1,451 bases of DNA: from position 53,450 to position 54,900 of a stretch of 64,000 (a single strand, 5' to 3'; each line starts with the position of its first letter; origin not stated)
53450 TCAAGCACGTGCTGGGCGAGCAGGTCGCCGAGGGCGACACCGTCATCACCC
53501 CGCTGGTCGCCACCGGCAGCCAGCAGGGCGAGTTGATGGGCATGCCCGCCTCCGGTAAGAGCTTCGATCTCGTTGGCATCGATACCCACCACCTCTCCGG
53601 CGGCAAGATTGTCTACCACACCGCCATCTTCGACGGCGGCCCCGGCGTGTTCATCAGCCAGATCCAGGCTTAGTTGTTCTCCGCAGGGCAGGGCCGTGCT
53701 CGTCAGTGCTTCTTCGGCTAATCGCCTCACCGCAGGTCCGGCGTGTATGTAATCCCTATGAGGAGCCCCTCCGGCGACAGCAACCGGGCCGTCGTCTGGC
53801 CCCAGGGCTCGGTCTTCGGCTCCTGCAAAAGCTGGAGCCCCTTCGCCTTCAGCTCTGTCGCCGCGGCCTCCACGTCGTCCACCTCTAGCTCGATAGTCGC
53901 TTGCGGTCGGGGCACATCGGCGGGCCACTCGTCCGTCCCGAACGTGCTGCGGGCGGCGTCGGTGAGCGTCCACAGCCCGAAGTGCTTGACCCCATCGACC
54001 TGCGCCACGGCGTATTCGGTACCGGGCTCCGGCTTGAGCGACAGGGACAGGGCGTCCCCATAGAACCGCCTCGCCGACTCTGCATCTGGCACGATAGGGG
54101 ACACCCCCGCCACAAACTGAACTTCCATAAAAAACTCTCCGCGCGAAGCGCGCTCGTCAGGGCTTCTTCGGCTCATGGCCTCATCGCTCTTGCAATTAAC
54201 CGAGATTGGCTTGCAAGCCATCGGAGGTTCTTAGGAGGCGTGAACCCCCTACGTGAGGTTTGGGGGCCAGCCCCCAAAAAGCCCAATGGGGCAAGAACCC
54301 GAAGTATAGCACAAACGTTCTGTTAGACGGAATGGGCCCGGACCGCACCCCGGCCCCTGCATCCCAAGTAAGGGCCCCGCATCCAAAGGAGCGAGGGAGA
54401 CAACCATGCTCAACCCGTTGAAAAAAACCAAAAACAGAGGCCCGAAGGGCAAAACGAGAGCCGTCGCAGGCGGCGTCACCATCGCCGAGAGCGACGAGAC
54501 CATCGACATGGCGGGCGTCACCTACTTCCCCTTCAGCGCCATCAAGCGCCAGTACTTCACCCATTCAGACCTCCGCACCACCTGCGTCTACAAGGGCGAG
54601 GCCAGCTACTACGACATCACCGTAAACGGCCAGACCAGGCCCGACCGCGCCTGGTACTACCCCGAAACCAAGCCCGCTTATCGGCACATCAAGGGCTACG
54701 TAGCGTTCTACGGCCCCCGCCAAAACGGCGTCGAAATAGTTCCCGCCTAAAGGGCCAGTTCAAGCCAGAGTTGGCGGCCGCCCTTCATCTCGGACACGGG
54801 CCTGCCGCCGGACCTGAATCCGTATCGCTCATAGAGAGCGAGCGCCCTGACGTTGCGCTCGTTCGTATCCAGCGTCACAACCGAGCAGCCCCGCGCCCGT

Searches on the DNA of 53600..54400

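Call 17: search_rna_families(source=window, start=53600, end=54400, threshold=evalue, max_evalue=10, show_alignments=3)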
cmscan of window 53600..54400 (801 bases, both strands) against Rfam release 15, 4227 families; matches with E-value up to 10: 4.
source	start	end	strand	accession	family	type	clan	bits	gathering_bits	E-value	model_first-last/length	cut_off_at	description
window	53775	53849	+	RF02353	BjrC68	Gene; sRNA;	-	16.6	39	0.16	1-82/82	no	Bradyrhizobiaceae sRNA BjrC68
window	54255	54275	-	RF01785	blv_FSE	Cis-reg; frameshift_element;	-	15.3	34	6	1-27/27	no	ribosomal frameshift site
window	53819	53838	+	RF01394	isrK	Gene; sRNA;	-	12.1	50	7.6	1-20/77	no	isrK Hfq binding RNA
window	54155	54176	-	RF01133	sR3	Gene; snRNA; snoRNA; CD-box;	-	11.3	41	3.2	34-55/55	no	Small nucleolar RNA sR3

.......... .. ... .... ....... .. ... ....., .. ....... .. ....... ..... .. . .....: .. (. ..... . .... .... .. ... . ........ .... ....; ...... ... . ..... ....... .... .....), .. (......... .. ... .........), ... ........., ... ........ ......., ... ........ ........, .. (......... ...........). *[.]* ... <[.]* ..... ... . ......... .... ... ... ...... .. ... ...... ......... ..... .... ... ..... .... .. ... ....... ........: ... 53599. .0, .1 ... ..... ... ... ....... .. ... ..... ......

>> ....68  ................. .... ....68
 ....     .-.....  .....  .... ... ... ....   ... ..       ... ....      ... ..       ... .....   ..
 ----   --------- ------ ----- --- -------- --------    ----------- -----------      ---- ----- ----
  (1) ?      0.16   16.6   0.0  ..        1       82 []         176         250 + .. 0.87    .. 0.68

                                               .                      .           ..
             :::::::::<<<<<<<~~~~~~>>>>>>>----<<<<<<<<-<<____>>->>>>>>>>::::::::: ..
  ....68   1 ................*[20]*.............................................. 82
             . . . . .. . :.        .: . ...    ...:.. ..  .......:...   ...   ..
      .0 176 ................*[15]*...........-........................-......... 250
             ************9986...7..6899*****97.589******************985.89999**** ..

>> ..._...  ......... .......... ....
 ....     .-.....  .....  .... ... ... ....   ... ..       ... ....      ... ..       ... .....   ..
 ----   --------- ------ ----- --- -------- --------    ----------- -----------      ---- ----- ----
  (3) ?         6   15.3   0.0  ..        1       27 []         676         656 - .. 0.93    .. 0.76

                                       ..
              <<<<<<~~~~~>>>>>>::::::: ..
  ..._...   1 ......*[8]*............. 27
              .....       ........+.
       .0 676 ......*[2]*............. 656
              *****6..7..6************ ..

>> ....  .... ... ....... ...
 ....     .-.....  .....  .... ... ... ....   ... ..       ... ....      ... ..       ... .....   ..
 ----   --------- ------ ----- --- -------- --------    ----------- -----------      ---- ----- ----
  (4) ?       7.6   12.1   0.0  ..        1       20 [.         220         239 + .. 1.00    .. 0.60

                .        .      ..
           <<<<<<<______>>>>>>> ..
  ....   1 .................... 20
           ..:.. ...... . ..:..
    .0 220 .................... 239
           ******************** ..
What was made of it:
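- On Any Rfam 15 family (riboswitches, leaders, ribozymes, sRNAs): Window 53600-54400 at E<=10 gives only chance hits, the best touching E1 being sR3 C/D-box at 11 bits, E=3.2 (call 17).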

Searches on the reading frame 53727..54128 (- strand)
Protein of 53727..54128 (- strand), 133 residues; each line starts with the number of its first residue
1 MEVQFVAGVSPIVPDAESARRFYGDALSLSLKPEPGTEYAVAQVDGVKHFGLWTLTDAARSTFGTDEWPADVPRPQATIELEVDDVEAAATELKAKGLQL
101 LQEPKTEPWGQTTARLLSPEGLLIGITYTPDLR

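Call 18: find_encoding_contigs(protein=window:53727-54128:-, flank=10000, max_places=6)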
Protein window:53727-54128:- (133 aa): no gene with exactly this product is on record in the collection.

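Call 52: search_protein_families(library=pfam, proteins=[window:53727-54128:-], max_evalue=0.00001)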
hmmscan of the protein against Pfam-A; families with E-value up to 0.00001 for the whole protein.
window:53727-54128:- (133 aa): 2 families
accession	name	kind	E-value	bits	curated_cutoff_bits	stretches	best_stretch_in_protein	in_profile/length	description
PF12681.13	Glyoxalase_2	-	4.5e-09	36.7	30.1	1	11-126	6-113/118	Glyoxalase-like domain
PF00903.31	Glyoxalase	-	1.2e-08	35.9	20.6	1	12-124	8-119/121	Glyoxalase/Bleomycin resistance protein/Dioxygenase superfamily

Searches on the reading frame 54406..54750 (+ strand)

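Call 52: search_protein_families(library=pfam, proteins=[window:54406-54750:+], max_evalue=0.00001)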
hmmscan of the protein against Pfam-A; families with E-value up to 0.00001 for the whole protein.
window:54406-54750:+ (114 aa): 1 family
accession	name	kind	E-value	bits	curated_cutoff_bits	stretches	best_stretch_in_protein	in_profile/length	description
PF04248.19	NTP_transf_9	-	5.8e-27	93.8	22.1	1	18-102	2-91/93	Domain of unknown function (DUF427)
